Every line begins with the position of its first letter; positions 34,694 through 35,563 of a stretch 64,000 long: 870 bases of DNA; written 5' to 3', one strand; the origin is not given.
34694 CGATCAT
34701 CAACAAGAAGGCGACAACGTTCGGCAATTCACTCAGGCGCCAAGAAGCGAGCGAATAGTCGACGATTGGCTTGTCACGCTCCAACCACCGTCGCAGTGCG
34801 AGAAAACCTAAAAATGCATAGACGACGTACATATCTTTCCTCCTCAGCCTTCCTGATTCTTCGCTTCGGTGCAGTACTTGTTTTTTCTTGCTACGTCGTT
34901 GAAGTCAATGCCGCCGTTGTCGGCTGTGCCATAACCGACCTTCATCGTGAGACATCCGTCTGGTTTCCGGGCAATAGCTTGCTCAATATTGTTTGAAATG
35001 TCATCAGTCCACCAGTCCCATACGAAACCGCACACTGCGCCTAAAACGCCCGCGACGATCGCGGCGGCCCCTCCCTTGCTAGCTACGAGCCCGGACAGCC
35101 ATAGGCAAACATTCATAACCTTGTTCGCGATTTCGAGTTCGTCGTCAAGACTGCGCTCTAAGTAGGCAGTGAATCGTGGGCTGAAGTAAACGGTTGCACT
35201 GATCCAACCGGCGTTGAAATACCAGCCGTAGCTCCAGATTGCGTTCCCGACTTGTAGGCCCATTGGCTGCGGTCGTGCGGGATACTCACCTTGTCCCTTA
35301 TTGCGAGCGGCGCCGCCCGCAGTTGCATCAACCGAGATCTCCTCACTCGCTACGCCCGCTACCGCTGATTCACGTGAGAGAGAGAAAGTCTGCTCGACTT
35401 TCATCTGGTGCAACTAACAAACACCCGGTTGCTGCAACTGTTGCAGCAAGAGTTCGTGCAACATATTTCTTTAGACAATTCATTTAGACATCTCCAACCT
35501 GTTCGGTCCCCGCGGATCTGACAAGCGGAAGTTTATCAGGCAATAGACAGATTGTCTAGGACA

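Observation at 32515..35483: Tandem effector-like / small 3-TM partner cassettes (candidate bacteriocin- or polymorphic-toxin/immunity island) between rmlD and icd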

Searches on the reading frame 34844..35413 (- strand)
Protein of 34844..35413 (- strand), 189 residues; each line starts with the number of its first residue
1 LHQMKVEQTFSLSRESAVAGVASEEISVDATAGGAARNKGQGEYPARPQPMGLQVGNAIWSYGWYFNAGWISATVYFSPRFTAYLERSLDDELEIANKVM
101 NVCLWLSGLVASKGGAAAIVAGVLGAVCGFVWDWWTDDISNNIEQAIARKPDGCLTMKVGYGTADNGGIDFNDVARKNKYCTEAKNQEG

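Call 3: search_protein_families(library=pfam, proteins=[window:34844-35413:-], max_evalue=1)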
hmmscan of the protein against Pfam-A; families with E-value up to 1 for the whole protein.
window:34844-35413:- (189 aa): 1 family
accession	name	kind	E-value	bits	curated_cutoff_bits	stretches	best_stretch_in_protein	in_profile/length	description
PF21602.3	GldM_3rd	-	0.0061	17.2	25.2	1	17-52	23-56/82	GldM third domain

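Call 4: search_protein_families(library=ncbifam, proteins=[window:34844-35413:-], max_evalue=1)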
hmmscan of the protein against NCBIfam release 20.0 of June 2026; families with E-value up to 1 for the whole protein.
window:34844-35413:- (189 aa): 0 families

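Call 6: find_homologous_proteins(query=window:34844-35413:-, max_evalue=0.001)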
Query window:34844-35413:- (189 aa): 2 proteins with E <= 0.001 among 435 candidates.
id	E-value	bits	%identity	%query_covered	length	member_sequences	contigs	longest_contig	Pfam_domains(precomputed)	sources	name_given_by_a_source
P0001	4.3e-120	417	99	98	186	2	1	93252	-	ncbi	-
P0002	3.1e-30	123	40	95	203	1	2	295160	-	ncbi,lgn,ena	-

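Call 8: find_encoding_contigs(protein=P0002, flank=10000, max_places=6)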
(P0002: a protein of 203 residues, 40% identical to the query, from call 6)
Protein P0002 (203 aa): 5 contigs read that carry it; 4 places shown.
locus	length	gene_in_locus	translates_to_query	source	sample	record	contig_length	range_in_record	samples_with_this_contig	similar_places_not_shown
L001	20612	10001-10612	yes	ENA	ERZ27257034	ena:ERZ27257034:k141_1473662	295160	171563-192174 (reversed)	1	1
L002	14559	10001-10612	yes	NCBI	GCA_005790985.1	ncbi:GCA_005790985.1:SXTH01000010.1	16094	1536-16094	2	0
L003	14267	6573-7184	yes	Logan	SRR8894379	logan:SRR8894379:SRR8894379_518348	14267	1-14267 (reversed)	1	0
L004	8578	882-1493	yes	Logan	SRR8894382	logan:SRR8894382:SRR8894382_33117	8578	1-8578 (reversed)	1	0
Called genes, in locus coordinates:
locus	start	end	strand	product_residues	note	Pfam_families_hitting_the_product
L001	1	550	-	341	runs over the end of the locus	PF02445:NadA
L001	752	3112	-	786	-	PF00884:Sulfatase, PF16347:SGSH_C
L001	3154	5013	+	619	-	PF01541:GIY-YIG (weak), PF27096:UvrC_M, PF02151:UVR, PF22920:UvrC_RNaseH, PF08459:UvrC_RNaseH_dom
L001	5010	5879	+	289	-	PF03668:RapZ-like_N, PF22740:PapZ_C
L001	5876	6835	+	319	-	PF01933:CofD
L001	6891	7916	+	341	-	PF00044:Gp_dh_N, PF02800:Gp_dh_C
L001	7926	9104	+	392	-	PF00162:PGK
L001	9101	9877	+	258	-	PF00121:TIM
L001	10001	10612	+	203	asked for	-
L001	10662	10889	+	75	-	-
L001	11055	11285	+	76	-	-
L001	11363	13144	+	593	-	PF00496:SBP_bac_5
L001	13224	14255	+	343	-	PF19300:BPD_transp_1_N, PF00528:BPD_transp_1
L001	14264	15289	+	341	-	PF00005:ABC_tran, PF02463:SMC_N (weak), PF13304:AAA_21 (faint), PF08352:oligo_HPY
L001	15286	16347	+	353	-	PF00005:ABC_tran, PF08352:oligo_HPY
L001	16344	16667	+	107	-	-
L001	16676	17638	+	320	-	PF12911:OppC_N, PF00528:BPD_transp_1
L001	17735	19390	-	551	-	PF00239:Resolvase, PF07508:Recombinase, PF13408:Zn_ribbon_recom (weak)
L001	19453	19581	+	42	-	-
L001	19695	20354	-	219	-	PF19865:DUF6338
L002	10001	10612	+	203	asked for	-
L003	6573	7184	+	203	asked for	-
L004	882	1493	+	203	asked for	-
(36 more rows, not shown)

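Call 9: find_encoding_contigs(protein=P0001, flank=10000, max_places=6)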
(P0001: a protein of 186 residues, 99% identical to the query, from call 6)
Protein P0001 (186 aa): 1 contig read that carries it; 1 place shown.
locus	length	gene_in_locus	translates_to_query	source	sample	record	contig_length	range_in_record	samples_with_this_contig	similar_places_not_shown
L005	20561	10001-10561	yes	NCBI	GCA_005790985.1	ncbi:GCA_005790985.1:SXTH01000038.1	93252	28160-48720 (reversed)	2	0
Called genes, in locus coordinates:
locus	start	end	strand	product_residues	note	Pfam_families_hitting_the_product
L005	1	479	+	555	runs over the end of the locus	PF04715:, PF00425:Chorismate_bind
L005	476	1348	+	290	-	PF01571:GCV_T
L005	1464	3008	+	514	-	PF13517:FG-GAP_3 (faint), PF01839:FG-GAP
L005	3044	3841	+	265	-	PF00218:IGPS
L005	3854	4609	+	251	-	PF00697:PRAI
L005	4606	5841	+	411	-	PF00291:PALP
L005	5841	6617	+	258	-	PF00290:Trp_syntA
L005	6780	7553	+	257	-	PF20560:MotA_N, PF01618:MotA_ExbB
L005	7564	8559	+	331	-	PF13677:MotB_plug, PF00691:OmpA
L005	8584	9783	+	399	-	PF00180:Iso_dh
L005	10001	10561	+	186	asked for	-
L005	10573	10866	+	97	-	-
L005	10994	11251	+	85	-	-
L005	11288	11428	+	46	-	-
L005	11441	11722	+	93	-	-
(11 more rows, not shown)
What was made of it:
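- Checked: The flanks are icd and rmlD by precomputed Pfam hits (call 9).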

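Call 13: list_cluster_members(proteins=[P0001, P0002])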
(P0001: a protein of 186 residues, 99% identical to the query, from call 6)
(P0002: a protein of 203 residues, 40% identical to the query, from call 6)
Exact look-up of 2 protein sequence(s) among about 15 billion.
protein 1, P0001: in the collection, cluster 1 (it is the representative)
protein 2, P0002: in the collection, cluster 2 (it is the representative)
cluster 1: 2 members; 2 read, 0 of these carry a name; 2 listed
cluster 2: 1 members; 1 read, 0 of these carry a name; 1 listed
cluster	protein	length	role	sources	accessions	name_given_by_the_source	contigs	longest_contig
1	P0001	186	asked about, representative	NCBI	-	-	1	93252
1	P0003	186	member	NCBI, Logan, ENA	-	-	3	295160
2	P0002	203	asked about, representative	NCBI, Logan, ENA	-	-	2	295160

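Call 15: find_encoding_contigs(protein=P0003, flank=10000, max_places=8)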
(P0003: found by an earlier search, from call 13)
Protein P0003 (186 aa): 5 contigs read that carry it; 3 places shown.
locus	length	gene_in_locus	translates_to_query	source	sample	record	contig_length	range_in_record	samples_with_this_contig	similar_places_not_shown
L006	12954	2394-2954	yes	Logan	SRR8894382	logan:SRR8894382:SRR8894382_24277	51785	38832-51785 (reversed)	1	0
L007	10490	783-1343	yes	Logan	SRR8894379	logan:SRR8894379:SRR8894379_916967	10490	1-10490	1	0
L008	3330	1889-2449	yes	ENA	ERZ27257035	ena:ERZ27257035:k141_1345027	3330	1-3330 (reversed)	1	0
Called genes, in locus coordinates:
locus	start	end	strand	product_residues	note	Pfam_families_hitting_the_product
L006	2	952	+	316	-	?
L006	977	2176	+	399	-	PF00180:Iso_dh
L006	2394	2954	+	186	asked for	-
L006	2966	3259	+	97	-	-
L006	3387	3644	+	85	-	-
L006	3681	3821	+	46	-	-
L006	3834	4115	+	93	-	-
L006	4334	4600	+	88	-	-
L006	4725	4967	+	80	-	-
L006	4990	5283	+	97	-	-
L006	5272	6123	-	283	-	PF01370:Epimerase, PF04321:RmlD_sub_bind, PF02719:Polysacc_synt_2 (weak), PF16363:GDP_Man_Dehyd, PF07993:NAD_binding_4 (weak)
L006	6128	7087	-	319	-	PF01073:3Beta_HSD, PF01370:Epimerase, PF02719:Polysacc_synt_2, PF04321:RmlD_sub_bind, PF07993:NAD_binding_4 (faint), PF13460:NAD_binding_10, PF16363:GDP_Man_Dehyd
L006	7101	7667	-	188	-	PF00908:dTDP_sugar_isom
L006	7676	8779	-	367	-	PF00483:NTP_transferase, PF12804:NTP_transf_3, PF25087:GMPPB_C (faint)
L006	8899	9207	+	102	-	-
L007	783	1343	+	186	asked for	-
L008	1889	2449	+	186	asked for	-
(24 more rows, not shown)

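Call 27: predict_structure(alignment_id=A2)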
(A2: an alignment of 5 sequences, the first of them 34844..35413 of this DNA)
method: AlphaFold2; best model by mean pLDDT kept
length: 189 residues; sequences in the alignment: 5
mean_pLDDT: 39.2   pTM: 0.26
mean pLDDT of the five models: 39.2, 35.4, 34.6, 32.4, 32.4
residues with pLDDT >= 90: 0; 70-90: 0; 50-70: 22; < 50: 167
segments of 3 or more residues with pLDDT < 50: 1-81, 83-96, 114-120, 135-189
pLDDT, mean of each block of 10 residues (from residue 1): 28 29 27 30 34 33 35 43 47 48 50 48 52 46 38 41 35 38 41
secondary structure, 60 per line:
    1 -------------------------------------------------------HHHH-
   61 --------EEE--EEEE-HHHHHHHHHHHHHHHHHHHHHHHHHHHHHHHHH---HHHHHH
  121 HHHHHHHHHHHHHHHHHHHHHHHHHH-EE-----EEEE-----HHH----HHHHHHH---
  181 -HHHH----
elements in order: H56-59 E69-71 E74-77 H79-111 H115-146 E155-158 H171-177 H182-185

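Call 29: search_protein_representatives(alignment_id=A2)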
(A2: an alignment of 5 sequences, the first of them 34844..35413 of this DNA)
Query: 5 sequences, 187 profile positions. Proteins with E-value up to 0.001 (for the whole library): 8; up to 1e-10: 4; up to 1e-30: 2. The best 8 are listed.
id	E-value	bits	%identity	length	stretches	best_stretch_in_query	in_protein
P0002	4.8e-81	287.3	-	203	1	1-187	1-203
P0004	9.8e-36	139.5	-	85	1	48-130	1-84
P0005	1.7e-19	86.6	-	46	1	142-187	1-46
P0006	1.3e-18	83.7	-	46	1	132-176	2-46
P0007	6.7e-10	55.3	-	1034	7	17-75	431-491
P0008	4.9e-05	39.4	-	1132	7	138-165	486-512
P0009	5.1e-04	36.1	-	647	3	129-166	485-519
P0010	5.5e-04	36.0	-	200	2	48-116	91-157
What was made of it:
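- On Simple-sequence contingency (phase-variable) locus: No in-frame protein was found in the databases (calls 6, 13, 29).
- No in-frame version exists among about 15 billion proteins (calls 6, 13, 29).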

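Call 31: find_encoding_contigs(protein=P0010, flank=8000, max_places=6)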
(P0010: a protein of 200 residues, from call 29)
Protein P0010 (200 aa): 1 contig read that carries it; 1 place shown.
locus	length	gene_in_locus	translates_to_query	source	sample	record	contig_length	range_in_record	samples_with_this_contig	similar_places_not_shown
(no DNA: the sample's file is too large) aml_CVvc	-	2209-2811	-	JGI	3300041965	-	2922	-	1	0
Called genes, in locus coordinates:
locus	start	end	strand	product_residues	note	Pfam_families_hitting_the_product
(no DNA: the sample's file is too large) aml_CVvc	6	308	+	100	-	-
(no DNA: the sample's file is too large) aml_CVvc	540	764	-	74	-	PF20554:DUF6766 (weak)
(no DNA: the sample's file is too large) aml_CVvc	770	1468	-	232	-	PF00112:Peptidase_C1 (weak)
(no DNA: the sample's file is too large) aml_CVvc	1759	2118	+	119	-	-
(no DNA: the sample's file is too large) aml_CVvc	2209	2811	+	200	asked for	-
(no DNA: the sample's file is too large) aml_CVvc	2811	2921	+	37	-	?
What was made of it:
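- In P0010, the next gene's start overlaps P0010's stop (call 31).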

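Call 32: find_homologous_proteins(query=P0010, max_evalue=0.01)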
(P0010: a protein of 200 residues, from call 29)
Query P0010 (200 aa): 1 proteins with E <= 0.01 among 8000 candidates.
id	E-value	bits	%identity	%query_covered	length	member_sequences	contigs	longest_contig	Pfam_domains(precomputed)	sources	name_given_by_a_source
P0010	1.4e-131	454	100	100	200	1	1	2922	-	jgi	jgi:hypothetical protein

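Call 36: find_related_loci(query=P0010, collection=metagenome_contigs, flank=6000)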
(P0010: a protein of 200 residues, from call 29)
Query P0010 (200 aa) in metagenome_contigs; peptide patterns used: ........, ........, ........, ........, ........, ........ (x = any residue, [..] = any of these).
250 stretches matched a pattern, but none encodes a relative of the query by tblastn (E <= 1e-3).
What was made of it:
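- Tried and rejected: It has no relatives of its own, and its contig DNA was not retrievable (calls 31, 32, 36).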

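Call 39: find_related_loci(query=A4, collection=metagenome_contigs, flank=6000)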
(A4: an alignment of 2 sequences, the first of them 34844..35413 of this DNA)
Query A4 (189 aa) in metagenome_contigs; peptide patterns used: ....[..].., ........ (x = any residue, [..] = any of these).
157 stretches matched a pattern, but none encodes a relative of the query by tblastn (E <= 1e-3).

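Call 42: search_protein_families(library=padloc, proteins=[window:34844-35413:-, P0002, P0010, L001:10662-10886:+], max_evalue=1)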
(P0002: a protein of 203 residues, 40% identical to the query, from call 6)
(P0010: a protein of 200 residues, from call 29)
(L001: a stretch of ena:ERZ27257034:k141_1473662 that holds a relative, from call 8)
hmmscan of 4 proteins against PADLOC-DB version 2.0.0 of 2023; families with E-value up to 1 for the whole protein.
window:34844-35413:- (189 aa): 0 families

P0002 (203 aa): 0 families

P0010 (200 aa): 0 families

L001:10662-10886:+ (75 aa): 0 families

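Call 43: search_protein_families(library=phrogs, proteins=[window:34844-35413:-, P0002, P0010, L001:10662-10886:+], max_evalue=1)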
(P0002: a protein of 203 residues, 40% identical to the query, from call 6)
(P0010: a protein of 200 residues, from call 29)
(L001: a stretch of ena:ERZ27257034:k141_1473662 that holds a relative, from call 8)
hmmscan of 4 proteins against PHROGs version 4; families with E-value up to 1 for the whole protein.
window:34844-35413:- (189 aa): 1 family
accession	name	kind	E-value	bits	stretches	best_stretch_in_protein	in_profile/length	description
phrog_944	-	moron, auxiliary metabolic gene and host takeover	0.6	10.8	0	103-146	152-193/235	membrane protein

P0002 (203 aa): 1 family
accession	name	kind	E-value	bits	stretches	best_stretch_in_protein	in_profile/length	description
phrog_23574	-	tail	0.27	9.4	1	107-153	812-857/1441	tail length tape measure protein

P0010 (200 aa): 0 families

L001:10662-10886:+ (75 aa): 0 families

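Call 44: search_solved_structures(query=A3, max_evalue=10, show_alignments=2)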
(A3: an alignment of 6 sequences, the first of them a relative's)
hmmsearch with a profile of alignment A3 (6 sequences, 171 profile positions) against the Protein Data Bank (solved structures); distinct sequences matched with E-value up to 10: 0.
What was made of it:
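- On Pore-forming colicin/pyocin family: The profile search against PDB sequences gave no hit at E <= 10 (call 44).
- Closest known: Pore-forming colicins and pyocin S5 with their small integral-membrane immunity proteins. Different: No Pfam, NCBIfam or PDB similarity (calls 3, 4, 44).
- No sequence or profile similarity to any toxin, bacteriocin, immunity, defence or phage family (calls 3, 4, 42, 43), and none to any solved structure (call 44). No toxin homology was found (calls 3, 4, 42-44).
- Tried and rejected: A profile search of PDB sequences gave nothing at E <= 10 (call 44).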

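Call 51: search_dna_similar(query=window:34844-35413:-, collection=plasmids, mode=protein, max_evalue=0.1)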
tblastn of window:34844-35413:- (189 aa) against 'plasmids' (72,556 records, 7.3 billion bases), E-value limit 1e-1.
No match.

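Call 52: search_dna_similar(query=window:34844-35413:-, collection=phages, mode=protein, max_evalue=0.1)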
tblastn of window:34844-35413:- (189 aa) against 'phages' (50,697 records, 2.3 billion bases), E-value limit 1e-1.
No match.
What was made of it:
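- No tblastn match in 50,697 phage records or 72,556 plasmid records (calls 51, 52).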

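Call 54: predict_structure(alignment_id=A3)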
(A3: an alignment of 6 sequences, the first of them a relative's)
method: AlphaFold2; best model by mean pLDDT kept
length: 200 residues; sequences in the alignment: 6
mean_pLDDT: 43.1   pTM: 0.27
mean pLDDT of the five models: 43.1, 41.2, 38.9, 37.7, 37.0
residues with pLDDT >= 90: 0; 70-90: 9; 50-70: 46; < 50: 145
segments of 3 or more residues with pLDDT < 50: 24-79, 81-116, 150-200
pLDDT, mean of each block of 10 residues (from residue 1): 62 73 43 29 28 29 29 37 45 33 35 47 59 62 58 38 40 39 34 41
secondary structure, 60 per line:
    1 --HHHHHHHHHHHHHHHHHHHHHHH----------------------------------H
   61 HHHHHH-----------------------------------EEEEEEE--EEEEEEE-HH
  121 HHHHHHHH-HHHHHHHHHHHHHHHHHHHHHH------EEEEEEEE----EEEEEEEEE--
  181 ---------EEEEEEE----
elements in order: H3-25 H60-66 E102-108 E111-117 H119-128 H130-151 E158-165 E170-178 E190-196
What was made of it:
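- Both structure predictions are unusable, with pLDDT 39 and 43 (calls 27, 54), so no fold evidence exists.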
